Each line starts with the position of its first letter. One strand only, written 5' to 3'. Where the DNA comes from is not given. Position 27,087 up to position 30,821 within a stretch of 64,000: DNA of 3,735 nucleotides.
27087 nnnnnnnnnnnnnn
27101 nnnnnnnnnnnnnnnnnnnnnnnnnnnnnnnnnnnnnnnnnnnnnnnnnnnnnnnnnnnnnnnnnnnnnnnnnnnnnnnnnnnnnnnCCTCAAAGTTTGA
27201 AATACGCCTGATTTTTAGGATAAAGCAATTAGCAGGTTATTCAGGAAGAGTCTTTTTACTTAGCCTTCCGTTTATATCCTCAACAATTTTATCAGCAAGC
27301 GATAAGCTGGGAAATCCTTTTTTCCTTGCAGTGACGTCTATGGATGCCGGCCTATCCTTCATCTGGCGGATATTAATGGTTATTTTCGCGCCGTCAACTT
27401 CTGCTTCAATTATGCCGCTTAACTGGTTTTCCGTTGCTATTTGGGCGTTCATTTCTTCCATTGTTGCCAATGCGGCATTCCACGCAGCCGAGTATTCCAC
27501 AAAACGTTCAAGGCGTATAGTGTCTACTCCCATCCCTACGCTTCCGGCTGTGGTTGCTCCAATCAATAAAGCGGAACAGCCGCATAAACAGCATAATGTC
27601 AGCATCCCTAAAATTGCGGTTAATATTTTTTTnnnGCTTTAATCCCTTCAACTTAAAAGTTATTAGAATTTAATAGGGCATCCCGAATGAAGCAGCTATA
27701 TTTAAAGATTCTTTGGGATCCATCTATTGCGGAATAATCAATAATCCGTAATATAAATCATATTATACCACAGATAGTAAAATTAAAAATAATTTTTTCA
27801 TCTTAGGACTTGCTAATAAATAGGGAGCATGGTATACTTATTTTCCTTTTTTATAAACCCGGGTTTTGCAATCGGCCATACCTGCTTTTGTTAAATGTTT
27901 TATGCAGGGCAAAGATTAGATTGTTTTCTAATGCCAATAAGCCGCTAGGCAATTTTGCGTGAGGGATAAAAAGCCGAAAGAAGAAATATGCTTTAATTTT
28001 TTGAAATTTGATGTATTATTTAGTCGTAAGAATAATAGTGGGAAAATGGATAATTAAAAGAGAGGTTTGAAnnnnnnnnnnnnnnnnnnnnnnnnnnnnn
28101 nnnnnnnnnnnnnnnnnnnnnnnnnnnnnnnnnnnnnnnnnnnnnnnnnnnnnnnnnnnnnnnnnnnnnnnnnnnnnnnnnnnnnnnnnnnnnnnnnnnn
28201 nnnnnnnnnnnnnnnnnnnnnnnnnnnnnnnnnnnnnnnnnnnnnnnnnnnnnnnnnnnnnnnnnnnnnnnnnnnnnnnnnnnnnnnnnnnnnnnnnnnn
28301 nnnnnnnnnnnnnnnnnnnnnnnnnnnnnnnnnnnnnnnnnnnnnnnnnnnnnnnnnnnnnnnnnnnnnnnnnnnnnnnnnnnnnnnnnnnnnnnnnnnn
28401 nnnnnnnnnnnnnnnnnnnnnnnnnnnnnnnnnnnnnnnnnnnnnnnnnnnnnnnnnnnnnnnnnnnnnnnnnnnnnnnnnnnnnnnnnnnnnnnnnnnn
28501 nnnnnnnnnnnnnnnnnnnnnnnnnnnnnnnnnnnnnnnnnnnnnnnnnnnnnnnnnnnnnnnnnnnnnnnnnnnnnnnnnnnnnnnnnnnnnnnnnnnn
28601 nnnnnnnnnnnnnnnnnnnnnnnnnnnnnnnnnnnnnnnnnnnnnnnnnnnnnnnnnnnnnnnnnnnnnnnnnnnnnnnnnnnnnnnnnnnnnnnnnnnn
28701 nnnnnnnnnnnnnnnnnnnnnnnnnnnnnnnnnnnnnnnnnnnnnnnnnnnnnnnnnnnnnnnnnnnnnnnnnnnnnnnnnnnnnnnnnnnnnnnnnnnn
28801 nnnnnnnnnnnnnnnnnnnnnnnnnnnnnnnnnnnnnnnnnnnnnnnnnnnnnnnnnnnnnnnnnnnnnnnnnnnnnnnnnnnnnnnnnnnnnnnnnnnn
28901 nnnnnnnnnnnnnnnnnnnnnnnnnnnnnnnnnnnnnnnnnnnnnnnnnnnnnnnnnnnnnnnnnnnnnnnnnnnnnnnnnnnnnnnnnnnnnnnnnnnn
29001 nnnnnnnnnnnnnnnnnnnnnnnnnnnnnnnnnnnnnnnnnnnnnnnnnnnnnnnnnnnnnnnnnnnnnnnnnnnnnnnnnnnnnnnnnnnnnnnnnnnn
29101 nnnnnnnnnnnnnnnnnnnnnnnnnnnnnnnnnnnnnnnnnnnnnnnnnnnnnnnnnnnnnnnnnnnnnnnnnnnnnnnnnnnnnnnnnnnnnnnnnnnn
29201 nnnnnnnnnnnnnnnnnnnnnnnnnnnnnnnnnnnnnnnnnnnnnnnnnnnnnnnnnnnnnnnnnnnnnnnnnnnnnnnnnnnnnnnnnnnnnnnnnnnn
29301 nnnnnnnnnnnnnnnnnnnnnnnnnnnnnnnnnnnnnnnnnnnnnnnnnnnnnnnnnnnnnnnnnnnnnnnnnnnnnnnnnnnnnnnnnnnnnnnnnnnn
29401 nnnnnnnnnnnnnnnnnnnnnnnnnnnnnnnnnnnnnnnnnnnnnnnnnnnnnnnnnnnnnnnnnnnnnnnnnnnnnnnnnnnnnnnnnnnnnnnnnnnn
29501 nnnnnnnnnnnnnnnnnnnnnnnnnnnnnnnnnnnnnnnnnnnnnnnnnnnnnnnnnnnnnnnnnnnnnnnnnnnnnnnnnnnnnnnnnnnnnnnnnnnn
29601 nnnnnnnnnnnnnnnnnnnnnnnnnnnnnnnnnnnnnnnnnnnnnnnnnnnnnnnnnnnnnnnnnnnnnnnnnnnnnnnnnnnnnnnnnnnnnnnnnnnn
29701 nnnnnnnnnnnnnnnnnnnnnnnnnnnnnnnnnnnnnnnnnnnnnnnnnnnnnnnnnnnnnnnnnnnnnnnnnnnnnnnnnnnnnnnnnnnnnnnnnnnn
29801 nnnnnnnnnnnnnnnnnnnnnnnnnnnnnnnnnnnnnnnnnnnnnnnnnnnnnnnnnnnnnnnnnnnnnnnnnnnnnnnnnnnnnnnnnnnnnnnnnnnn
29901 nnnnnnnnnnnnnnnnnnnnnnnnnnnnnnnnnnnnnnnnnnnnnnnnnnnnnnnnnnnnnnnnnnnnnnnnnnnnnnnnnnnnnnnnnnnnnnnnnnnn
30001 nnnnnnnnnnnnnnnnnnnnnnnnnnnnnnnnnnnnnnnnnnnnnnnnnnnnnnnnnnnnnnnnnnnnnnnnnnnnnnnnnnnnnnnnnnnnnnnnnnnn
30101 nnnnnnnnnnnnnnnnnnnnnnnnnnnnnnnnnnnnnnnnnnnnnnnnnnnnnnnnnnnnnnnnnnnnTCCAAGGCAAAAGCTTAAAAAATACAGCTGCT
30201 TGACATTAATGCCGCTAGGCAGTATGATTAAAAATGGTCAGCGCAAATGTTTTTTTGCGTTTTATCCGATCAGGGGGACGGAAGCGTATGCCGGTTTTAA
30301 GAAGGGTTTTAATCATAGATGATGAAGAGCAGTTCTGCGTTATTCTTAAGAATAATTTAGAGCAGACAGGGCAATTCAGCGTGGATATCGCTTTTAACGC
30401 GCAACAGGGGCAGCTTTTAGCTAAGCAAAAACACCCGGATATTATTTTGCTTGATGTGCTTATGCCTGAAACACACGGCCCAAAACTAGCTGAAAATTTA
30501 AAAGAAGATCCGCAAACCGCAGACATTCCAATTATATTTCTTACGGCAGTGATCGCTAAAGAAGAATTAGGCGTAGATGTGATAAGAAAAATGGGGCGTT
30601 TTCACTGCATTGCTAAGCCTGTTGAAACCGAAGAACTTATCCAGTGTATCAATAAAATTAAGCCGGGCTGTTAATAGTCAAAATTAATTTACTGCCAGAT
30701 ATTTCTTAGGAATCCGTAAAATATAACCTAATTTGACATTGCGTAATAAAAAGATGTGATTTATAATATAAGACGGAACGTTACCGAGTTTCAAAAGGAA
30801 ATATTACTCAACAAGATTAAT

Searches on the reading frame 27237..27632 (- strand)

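Call 10: search_protein_families(library=pfam, proteins=[window:27237-27632:-], max_evalue=0.001)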
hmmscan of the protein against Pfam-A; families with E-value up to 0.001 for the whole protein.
window:27237-27632:- (131 aa): 1 family
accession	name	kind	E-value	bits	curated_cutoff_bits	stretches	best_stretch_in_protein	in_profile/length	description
PF12092.13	DUF3568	-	7.6e-06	26.5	23.2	1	2-100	1-103/124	Protein of unknown function (DUF3568)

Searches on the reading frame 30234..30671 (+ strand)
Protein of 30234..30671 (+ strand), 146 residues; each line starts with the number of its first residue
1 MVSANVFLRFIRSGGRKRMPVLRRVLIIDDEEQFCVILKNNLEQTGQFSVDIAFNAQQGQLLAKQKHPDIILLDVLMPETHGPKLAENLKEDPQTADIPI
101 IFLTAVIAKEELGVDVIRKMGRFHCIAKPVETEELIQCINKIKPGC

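Call 10: search_protein_families(library=pfam, proteins=[window:30234-30671:+], max_evalue=0.001)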
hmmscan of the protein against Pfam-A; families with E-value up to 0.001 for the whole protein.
window:30234-30671:+ (146 aa): 1 family
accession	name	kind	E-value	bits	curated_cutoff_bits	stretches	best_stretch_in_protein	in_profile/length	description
PF00072.30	Response_reg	-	1.7e-20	73.7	30.2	1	25-139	1-110/111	Response regulator receiver domain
